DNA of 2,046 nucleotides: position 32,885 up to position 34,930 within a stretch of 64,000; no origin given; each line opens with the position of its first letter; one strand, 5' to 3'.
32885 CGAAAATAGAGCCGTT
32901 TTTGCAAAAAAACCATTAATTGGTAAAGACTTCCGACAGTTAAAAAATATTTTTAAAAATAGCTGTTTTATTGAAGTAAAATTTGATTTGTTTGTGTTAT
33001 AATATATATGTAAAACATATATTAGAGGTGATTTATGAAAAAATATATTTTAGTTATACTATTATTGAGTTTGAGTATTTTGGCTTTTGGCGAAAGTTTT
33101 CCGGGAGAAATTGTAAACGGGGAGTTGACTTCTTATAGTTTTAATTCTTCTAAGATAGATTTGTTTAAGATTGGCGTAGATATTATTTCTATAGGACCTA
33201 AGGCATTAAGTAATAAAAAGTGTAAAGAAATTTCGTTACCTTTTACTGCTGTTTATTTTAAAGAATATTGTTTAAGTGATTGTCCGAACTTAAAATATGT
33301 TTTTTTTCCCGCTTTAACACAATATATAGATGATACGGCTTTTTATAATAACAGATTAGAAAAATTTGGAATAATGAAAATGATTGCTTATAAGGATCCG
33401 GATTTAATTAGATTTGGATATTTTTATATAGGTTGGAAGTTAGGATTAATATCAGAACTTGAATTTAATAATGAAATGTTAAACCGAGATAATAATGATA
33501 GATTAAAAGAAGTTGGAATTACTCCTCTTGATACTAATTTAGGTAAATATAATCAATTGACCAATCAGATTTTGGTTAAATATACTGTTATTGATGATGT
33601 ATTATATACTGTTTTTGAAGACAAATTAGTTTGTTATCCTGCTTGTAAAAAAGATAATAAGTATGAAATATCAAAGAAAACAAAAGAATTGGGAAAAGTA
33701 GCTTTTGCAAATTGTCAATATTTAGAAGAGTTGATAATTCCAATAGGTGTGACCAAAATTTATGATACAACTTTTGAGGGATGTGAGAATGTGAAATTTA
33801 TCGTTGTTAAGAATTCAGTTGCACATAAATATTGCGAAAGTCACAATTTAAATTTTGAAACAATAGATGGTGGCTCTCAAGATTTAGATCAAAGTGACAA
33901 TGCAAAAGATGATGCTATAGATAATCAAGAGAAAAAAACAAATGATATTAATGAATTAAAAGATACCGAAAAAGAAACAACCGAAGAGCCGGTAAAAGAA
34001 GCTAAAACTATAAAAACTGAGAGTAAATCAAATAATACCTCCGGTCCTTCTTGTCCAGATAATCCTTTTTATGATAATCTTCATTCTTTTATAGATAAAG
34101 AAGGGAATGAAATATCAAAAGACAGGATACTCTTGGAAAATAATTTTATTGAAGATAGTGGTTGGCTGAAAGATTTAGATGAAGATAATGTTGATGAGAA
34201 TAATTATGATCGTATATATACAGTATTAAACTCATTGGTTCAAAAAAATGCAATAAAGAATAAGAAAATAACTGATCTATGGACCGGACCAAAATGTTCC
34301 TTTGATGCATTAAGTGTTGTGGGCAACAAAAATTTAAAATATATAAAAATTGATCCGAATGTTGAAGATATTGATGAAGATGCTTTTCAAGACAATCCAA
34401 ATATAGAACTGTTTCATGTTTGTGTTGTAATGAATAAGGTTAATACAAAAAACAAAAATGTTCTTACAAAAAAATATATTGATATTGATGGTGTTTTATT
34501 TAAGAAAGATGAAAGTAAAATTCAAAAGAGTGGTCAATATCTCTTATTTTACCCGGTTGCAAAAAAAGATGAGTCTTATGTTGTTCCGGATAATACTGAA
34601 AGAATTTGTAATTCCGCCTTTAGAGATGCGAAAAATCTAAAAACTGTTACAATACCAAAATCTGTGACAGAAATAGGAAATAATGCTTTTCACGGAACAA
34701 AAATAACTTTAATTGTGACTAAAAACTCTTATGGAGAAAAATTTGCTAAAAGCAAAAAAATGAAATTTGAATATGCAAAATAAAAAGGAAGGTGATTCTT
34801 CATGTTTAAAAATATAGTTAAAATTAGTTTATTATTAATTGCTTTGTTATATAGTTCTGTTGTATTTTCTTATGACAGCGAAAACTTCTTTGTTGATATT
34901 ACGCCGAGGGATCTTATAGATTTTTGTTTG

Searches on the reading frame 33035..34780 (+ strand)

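Call 14: search_protein_families(library=pfam, proteins=[window:33035-34780:+], max_evalue=0.001)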
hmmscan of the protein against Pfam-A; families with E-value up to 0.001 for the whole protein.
window:33035-34780:+ (582 aa): 1 family
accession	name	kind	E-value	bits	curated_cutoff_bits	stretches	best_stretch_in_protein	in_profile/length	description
PF13306.12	LRR_5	-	1.6e-33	115.8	27.7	3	31-116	25-111/127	BspA type Leucine rich repeat region (6 copies)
